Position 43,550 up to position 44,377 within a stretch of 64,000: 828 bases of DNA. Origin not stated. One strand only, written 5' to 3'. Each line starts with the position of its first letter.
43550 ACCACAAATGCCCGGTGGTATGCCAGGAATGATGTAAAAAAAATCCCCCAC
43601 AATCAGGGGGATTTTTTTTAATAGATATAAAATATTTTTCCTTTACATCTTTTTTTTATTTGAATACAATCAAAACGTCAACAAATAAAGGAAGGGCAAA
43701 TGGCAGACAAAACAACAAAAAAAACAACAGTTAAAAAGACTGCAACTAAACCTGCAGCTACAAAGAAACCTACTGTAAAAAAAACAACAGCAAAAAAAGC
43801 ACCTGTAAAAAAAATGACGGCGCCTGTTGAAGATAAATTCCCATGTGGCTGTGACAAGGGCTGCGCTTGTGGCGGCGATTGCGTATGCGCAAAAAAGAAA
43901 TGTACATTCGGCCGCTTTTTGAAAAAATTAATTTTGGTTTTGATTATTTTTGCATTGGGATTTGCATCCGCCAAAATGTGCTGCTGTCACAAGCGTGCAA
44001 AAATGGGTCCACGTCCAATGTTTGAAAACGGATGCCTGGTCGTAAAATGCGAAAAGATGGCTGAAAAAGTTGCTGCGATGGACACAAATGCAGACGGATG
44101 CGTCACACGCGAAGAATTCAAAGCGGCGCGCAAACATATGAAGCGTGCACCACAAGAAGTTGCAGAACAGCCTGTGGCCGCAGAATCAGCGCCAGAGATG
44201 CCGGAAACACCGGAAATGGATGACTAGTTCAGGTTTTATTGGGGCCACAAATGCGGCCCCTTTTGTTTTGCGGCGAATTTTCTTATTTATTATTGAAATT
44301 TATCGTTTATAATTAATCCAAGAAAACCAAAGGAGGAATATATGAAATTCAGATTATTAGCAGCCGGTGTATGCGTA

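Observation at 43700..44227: Chimeric small protein: histone-H1-like Lys-rich tail + metallothionein-like Cys cluster + TM helix + canonical EF-hand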

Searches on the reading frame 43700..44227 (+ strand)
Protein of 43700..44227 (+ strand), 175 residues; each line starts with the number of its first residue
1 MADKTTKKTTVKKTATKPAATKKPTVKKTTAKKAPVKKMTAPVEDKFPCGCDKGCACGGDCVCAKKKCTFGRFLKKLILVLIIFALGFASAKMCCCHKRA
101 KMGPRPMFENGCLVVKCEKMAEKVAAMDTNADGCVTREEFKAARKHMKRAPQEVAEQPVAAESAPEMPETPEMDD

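Call 3: search_protein_families(library=pfam, proteins=[window:43700-44227:+], max_evalue=10)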
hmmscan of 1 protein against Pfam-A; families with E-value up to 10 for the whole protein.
window:43700-44227:+ (175 aa): 6 families
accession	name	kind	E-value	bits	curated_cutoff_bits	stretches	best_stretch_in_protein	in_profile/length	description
PF07382.16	HC2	-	0.00012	22.7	40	1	6-40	66-100/194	Histone H1-like nucleoprotein HC2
PF00036.39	EF-hand_1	-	0.0033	17.3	25.4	1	126-146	8-28/29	EF hand domain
PF13405.12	EF-hand_6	-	0.041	14.1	25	1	126-143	8-25/30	EF-hand domain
PF13499.12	EF-hand_7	-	0.067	14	30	1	124-142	8-64/67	EF-hand domain pair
PF13202.12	EF-hand_5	-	0.067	13.1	25.9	1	126-141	7-22/25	EF hand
PF11669.13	WBP-1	-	1.1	10.4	28.1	1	50-102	2-43/102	WW domain-binding protein 1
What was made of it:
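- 43700..43822 (+): Residues 1-41: Lys/Thr/Ala/Pro-rich tail, predicted disordered, 34% Lys, pI 10.8. Inferred to be cytoplasmic and to bind polyanions or DNA. Pfam HC2 scores 22.7 bits against a cut-off of 40 (call 3).
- On Histone H1-like nucleoprotein HC2 (PF07382): 22.7 bits against 40, over residues 6-40 only (call 3).
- Closest known: Chlamydial Hc2 and bacterial histone-H1-like proteins. Same: There is a weak HC2 hit (E 1.2e-4) over residues 6-40 (call 3).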

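Call 4: search_protein_families(library=ncbifam, proteins=[window:43700-44227:+], max_evalue=10)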
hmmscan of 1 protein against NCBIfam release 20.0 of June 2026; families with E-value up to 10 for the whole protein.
window:43700-44227:+ (175 aa): 3 families
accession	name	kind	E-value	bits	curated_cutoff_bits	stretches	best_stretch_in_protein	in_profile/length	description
NF041410.1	XopAW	subfamily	0.017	14.9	120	1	122-156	140-174/235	XopAW family type III secretion system calcium-binding effector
NF038053.1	hist_H1_lk_Burk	equivalog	2.2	8.5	80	0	5-164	46-174/195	histone H1-like DNA-binding protein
NF050153.2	Rv3852_fam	equivalog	5.6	7.5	100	1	6-40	30-64/145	Rv3852 family protein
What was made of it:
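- On Rv3852 family (NCBIfam NF050153): 7.5 bits against a cut-off of 100 (call 4).
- On XopAW type III effector, Ca-binding (NCBIfam NF041410): 14.9 bits against a cut-off of 120, and only over the EF-hand at residues 122-156 (call 4).
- Closest known: Rv3852 of Mycobacterium tuberculosis. Different: The NCBIfam Rv3852_fam model scores 7.5 bits against a cut-off of 100 (call 4).
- Tried and rejected: Curated families: no Pfam or NCBIfam hit above its cut-off (calls 3, 4).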

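Call 6: find_homologous_proteins(query=window:43700-44224:+, max_evalue=0.01)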
Query window:43700-44224:+ (175 aa): 157 proteins with E <= 0.01 among 1636 candidates; the best 120 are listed.
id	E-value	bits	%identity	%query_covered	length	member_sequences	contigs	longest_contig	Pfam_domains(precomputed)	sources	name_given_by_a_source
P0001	2.5e-108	378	100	100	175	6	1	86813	-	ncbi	-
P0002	1.0e-90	320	91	78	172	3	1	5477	-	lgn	-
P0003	3.9e-85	302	86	81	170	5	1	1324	-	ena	-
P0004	8.2e-72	259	81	71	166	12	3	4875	PF07382.17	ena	-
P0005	2.4e-70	254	75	74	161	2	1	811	-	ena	-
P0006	9.2e-68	246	79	70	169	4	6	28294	PF07382.17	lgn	-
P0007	3.8e-67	244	74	89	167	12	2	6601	-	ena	-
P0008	4.1e-67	244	81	67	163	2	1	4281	-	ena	-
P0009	2.2e-66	241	77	77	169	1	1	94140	-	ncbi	-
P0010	2.9e-66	241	76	74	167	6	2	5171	-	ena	-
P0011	5.0e-66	240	71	91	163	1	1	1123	-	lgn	-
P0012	2.2e-65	238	71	85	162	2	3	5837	PF07382.17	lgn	-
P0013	5.0e-65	237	69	97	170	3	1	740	-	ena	-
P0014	1.7e-64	235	68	91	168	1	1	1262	-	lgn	-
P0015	2.5e-64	234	79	73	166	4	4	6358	-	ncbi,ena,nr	ncbi:MAG: hypothetical protein IIV74_00020 [Alphaproteobacteria bacterium]|nr:hypothetical protein [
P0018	7.4e-64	233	79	66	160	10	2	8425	PF07382.17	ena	-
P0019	1.1e-63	232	79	67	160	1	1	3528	PF07382.17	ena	-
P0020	3.7e-63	231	65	100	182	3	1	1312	PF07382.17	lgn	-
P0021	4.6e-63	230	75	74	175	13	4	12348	PF07382.17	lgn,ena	-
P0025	6.1e-62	227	64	77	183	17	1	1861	PF07382.17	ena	-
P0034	1.9e-58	215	69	74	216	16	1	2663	PF07382.17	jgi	-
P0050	4.4e-50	188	61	93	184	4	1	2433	PF07382.17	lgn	-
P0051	1.4e-49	186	60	96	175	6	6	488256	-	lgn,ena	-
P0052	4.8e-49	185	64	85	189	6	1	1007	PF07382.17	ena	-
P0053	5.4e-49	185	64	85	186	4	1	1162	PF07382.17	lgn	-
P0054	9.0e-49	184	55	98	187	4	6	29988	PF07382.17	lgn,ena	-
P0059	1.6e-47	180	58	87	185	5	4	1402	PF07382.17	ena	-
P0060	4.9e-47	178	61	85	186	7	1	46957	PF07382.17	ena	-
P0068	2.7e-45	173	60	81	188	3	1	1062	PF07382.17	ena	-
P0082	4.0e-42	162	55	90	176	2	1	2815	PF07382.17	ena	-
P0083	5.3e-42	162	55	89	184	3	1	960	PF07382.17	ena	-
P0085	7.7e-42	161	55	99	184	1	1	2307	PF07382.17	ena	-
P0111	9.5e-36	141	50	94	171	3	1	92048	PF07382.17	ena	-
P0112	1.8e-35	141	57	62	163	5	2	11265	PF07382.17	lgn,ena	-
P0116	2.1e-34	137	54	69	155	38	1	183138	-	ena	-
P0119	3.4e-34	136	48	69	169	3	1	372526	-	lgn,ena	-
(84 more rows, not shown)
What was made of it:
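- On New family defined here (basic tail - CxC - TM - hairpin - EF-hand): The window protein is 100% identical to P0001 and 46-91% identical to the 119 other listed homologues (call 6).
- Closest known: Chlamydial Hc2 and bacterial histone-H1-like proteins. Same: PF07382 is precomputed on about a quarter of the close homologues (call 6).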

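Call 8: find_encoding_contigs(protein=P0001, flank=6000, max_places=4)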
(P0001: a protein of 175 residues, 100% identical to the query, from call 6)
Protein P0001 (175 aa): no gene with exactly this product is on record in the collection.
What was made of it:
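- Tried and rejected: Exact look-up of the window protein (P0001) in the contig index: nothing found (call 8).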

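Call 10: find_encoding_contigs(protein=P0051, flank=5000, max_places=2)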
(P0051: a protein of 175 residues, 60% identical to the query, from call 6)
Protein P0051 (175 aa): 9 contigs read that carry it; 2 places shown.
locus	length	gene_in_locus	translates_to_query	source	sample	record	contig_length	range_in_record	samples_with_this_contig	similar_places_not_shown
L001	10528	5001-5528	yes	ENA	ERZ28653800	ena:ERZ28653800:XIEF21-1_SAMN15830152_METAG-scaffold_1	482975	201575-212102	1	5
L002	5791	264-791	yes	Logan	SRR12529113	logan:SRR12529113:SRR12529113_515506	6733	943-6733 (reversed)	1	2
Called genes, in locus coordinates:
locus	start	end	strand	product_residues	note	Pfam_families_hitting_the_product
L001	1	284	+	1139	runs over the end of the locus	-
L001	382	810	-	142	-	PF04480:DUF559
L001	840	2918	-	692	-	PF01411:tRNA-synt_2c, PF07973:tRNA_SAD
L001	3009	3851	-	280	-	-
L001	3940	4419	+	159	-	-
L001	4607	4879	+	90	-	PF00216:Bac_DNA_binding, PF18291:HU-HIG (weak)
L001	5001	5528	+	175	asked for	-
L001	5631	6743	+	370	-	PF20706:GT4-conflict (weak), PF00534:Glycos_transf_1, PF13692:Glyco_trans_1_4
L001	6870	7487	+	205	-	PF18454:Mtd_N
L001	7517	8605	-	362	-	PF00535:Glycos_transf_2, PF10111:Glyco_tranf_2_2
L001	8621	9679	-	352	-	PF13692:Glyco_trans_1_4, PF00534:Glycos_transf_1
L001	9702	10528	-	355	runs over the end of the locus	PF00535:Glycos_transf_2, PF10111:Glyco_tranf_2_2, PF13641:Glyco_tranf_2_3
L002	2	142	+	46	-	?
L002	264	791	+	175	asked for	-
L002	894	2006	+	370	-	PF20706:GT4-conflict (weak), PF00534:Glycos_transf_1, PF13692:Glyco_trans_1_4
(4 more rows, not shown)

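Call 11: find_encoding_contigs(protein=P0119, flank=5000, max_places=2)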
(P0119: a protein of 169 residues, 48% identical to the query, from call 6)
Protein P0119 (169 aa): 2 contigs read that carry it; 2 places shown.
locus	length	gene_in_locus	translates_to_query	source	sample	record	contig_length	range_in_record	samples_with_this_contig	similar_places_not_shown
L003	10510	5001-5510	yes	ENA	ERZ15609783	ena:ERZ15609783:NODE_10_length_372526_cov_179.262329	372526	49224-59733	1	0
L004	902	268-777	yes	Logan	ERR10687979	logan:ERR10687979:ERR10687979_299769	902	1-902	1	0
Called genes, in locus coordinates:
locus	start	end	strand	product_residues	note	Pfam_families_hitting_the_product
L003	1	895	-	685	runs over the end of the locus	PF01411:tRNA-synt_2c, PF07973:tRNA_SAD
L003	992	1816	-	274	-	-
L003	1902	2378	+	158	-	-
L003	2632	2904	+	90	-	PF00216:Bac_DNA_binding, PF18291:HU-HIG (weak)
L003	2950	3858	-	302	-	-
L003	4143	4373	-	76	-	-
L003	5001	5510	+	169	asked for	-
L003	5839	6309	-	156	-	PF01668:SmpB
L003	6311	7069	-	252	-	PF01026:TatD_DNase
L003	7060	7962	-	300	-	PF13177:DNA_pol3_delta2, PF00004:AAA (weak)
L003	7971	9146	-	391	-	PF00768:Peptidase_S11, PF13354:Beta-lactamase2, PF07943:PBP5_C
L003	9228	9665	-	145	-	-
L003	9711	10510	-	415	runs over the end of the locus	PF00919:UPF0004, PF04055:Radical_SAM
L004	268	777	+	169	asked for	-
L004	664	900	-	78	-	?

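Call 12: find_encoding_contigs(protein=P0116, flank=5000, max_places=2)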
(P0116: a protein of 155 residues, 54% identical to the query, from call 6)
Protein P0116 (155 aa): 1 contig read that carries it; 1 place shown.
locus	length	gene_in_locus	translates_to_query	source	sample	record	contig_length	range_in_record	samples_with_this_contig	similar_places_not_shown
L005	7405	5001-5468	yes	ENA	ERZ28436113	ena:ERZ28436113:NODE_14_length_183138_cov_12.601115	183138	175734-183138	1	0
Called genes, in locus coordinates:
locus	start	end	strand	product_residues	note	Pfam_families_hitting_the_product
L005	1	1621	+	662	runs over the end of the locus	PF22745:Nlig-Ia, PF01653:DNA_ligase_aden, PF03120:OB_DNA_ligase, PF03119:DNA_ligase_ZBD, PF12826:HHH_2, PF14520:HHH_5 (weak), PF00533:BRCT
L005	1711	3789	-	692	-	PF01411:tRNA-synt_2c, PF07973:tRNA_SAD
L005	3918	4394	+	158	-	-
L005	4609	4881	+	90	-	PF00216:Bac_DNA_binding, PF18291:HU-HIG (weak)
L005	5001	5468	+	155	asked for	-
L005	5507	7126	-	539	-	PF00118:Cpn60_TCP1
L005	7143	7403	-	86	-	?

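Call 15: find_related_loci(query=A1, collection=genome_contigs, flank=4000)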
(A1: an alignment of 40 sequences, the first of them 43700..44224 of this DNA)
Query A1 (175 aa) in genome_contigs; peptide patterns used: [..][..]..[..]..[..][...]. (x = any residue, [..] = any of these).
113 stretches matched a pattern; 76 encode a relative of the query (tblastn E <= 1e-3); 76 distinct loci.
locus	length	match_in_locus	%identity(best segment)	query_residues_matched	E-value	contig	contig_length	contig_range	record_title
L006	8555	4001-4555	65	1-175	1e-65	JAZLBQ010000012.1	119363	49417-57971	MAG: Candidatus Enterousia sp. isolate T1900045063_TC20190056.MAGScoT_cleanbin_000013 SGB_4572_k141_502494, whole genome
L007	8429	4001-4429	69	16-175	2e-64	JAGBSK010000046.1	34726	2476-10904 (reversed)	MAG: Alphaproteobacteria bacterium isolate RGIG9404 Yak_Cecum-1__c1045311, whole genome shotgun sequence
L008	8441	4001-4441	71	21-168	4e-63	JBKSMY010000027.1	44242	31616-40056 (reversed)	MAG: Alphaproteobacteria bacterium isolate KS320-82 k141_1272673, whole genome shotgun sequence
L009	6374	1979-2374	79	26-153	3e-62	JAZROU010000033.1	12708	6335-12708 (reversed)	MAG: Candidatus Enterousia sp. isolate T1900045388_YK20190078.MAGScoT_cleanbin_000020 SGB_6918_k141_3204272, whole genom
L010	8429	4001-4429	70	21-169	1e-60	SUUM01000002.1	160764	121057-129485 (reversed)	MAG: Alphaproteobacteria bacterium isolate SIG46 NODE_417_length_160764_cov_7.230949, whole genome shotgun sequence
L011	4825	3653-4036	73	37-175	1e-57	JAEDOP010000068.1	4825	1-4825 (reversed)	MAG: Alphaproteobacteria bacterium isolate MAG321 NODE_16068_length_4825_cov_4.464990, whole genome shotgun sequence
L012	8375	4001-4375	74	25-149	7e-57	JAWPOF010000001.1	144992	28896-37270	MAG: Alphaproteobacteria bacterium isolate KG228-117 k141_1177560, whole genome shotgun sequence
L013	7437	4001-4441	62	24-169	7e-54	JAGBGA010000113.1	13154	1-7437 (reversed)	MAG: Alphaproteobacteria bacterium isolate RGIG9085 Water_deer_Rectum.Co__c1399172, whole genome shotgun sequence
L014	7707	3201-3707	54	1-173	1e-52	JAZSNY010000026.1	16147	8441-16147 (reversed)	MAG: Candidatus Enterousia sp. isolate T1900044549_TS20190015.MAGScoT_cleanbin_000102 SGB_200_k141_3391740, whole genome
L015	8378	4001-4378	69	41-168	6e-53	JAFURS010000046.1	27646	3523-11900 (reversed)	MAG: Alphaproteobacteria bacterium isolate RGIG4765 Roe_deer_Rectum.Co__c1947014, whole genome shotgun sequence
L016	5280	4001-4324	79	42-149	1e-51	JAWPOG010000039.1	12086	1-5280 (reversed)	MAG: Alphaproteobacteria bacterium isolate KV104-158 k141_1381420, whole genome shotgun sequence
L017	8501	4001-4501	58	1-168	4e-51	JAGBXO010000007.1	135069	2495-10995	MAG: Alphaproteobacteria bacterium isolate RGIG9538 Yak_Colon-2__c481989, whole genome shotgun sequence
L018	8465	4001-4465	67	1-149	5e-49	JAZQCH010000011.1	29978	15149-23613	MAG: Candidatus Enterousia sp. isolate T1900044638_TS20190104.MAGScoT_cleanbin_000052 SGB_1211_k141_2197578, whole genom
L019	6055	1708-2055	71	45-173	2e-48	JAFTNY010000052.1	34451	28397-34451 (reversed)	MAG: Alphaproteobacteria bacterium isolate RGIG3991 Roe_deer_Cecum-4__c376190, whole genome shotgun sequence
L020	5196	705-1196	55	1-162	1e-47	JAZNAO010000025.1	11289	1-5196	MAG: Candidatus Enterousia sp. isolate T1900044746_TS20190212.MAGScoT_cleanbin_000053 SGB_2122_k141_1380551, whole genom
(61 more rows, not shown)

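Call 28: predict_structure(alignment_id=A1)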
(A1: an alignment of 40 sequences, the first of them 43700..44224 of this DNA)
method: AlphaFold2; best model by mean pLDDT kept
length: 175 residues; sequences in the alignment: 40
mean_pLDDT: 61.0   pTM: 0.33
mean pLDDT of the five models: 61.0, 58.8, 57.7, 56.8, 54.8
residues with pLDDT >= 90: 9; 70-90: 55; 50-70: 44; < 50: 67
segments of 3 or more residues with pLDDT < 50: 1-3, 5-8, 10-12, 14-17, 19-27, 29-50, 151-166
pLDDT, mean of each block of 10 residues (from residue 1): 46 47 44 41 42 52 57 87 90 62 74 76 79 83 74 42 45 55
secondary structure, 60 per line:
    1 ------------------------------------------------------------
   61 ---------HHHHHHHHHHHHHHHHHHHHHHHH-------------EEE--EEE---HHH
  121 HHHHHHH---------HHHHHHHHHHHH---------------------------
elements in order: H70-93 E107-109 E112-114 H118-127 H137-148
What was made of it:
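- The N- and C-terminal thirds are low-complexity and predicted disordered (call 28).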

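Call 33: fold_search(model_id=the predicted structure, library=pdb)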
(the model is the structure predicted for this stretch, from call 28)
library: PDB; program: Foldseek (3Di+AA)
matches with E <= 10: 10; with E <= 0.001: 0
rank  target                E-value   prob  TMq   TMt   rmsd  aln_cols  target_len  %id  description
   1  7ui5_MODEL_1_A        4.2e+00  0.12  0.17  0.25  11.9        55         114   27  Evolution avoids a pathological stabilizing interaction in the immune protein S100A9 (released 2022-10-26)
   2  7vuu_A                6.8e+00  0.16  0.16  0.40   2.7        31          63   29  Crystal structure of AlleyCat10 with inhibitor (released 2022-07-27)
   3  3gn4_F                7.2e+00  0.13  0.16  0.18   4.3        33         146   27  Myosin lever arm (released 2009-09-08)
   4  5w1f_F                7.2e+00  0.10  0.19  0.29   8.3        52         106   23  Crystal structure of Ni(II)- and Ca(II)-bound human calprotectin (released 2017-06-14)
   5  9i1g_A                7.2e+00  0.08  0.18  0.32   9.7        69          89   14  Crystal structure of zebrafish S100I2 in Mg2+-bound form (released 2025-12-03)
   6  2vas_B                8.3e+00  0.10  0.15  0.18   4.4        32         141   28  Myosin VI (MD-insert2-CaM, Delta-Insert1) Post-rigor state (released 2007-12-11)
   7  6jv2_B                8.9e+00  0.10  0.18  0.23   3.2        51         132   22  Structure of RyR2 (P/L-Ca2+/Ca2+-CaM dataset) (released 2019-07-17)
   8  2vb6_B                8.9e+00  0.10  0.16  0.18   4.3        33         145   27  Myosin VI (MD-insert2-CaM, Delta Insert1) Post-rigor state (crystal form 2) (released 2007-12-11)
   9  9d2f_S                8.9e+00  0.08  0.16  0.18   5.1        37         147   30  3D structure and atomic model of RS3 of mouse respiratory cilia (released 2025-08-13)
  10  2ggz_A                9.5e+00  0.12  0.16  0.17   2.0        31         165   32  Crystal Structure of Human Guanylate Cyclase Activating Protein-3 (released 2006-05-23)
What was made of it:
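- Tried and rejected: Foldseek with the full-length model: only insignificant hits (E above 4), because two thirds of the model is disordered (call 33).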

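Call 64: search_protein_families(library=pfam, proteins=[L001:3940-4419:+, L001:4607-4879:+], max_evalue=0.01)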
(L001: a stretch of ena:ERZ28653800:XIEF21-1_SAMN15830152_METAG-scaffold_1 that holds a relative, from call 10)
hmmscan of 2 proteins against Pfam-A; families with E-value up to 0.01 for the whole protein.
L001:3940-4419:+ (159 aa): 0 families

L001:4607-4879:+ (90 aa): 4 families
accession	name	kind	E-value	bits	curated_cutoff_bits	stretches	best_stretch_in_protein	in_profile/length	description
PF00216.26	Bac_DNA_binding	-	4e-34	117.2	22.4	1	1-90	1-90/90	Bacterial DNA-binding protein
PF18291.6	HU-HIG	-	1.9e-06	28.4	26.2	1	2-89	33-118/125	HU domain fused to wHTH, Ig, or Glycine-rich motif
PF18289.6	HU-CCDC81_euk_2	-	0.00025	21.4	26.1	1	9-56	9-58/75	CCDC81 eukaryotic HU domain 2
PF18175.6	HU-CCDC81_bac_2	-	0.0036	17.6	35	1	6-54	3-51/70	CCDC81-like prokaryotic HU domain 2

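Call 68: search_protein_families(library=phrogs, proteins=[window:43700-44224:+], max_evalue=0.1)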
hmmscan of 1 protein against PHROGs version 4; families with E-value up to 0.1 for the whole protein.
window:43700-44224:+ (175 aa): 0 families

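Call 69: search_protein_families(library=padloc, proteins=[window:43700-44224:+], max_evalue=0.1)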
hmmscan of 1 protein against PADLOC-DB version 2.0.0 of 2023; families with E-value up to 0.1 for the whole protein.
window:43700-44224:+ (175 aa): 0 families
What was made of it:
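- Tried and rejected: Phage or defence origin: no PHROGs or PADLOC hit (calls 68, 69).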
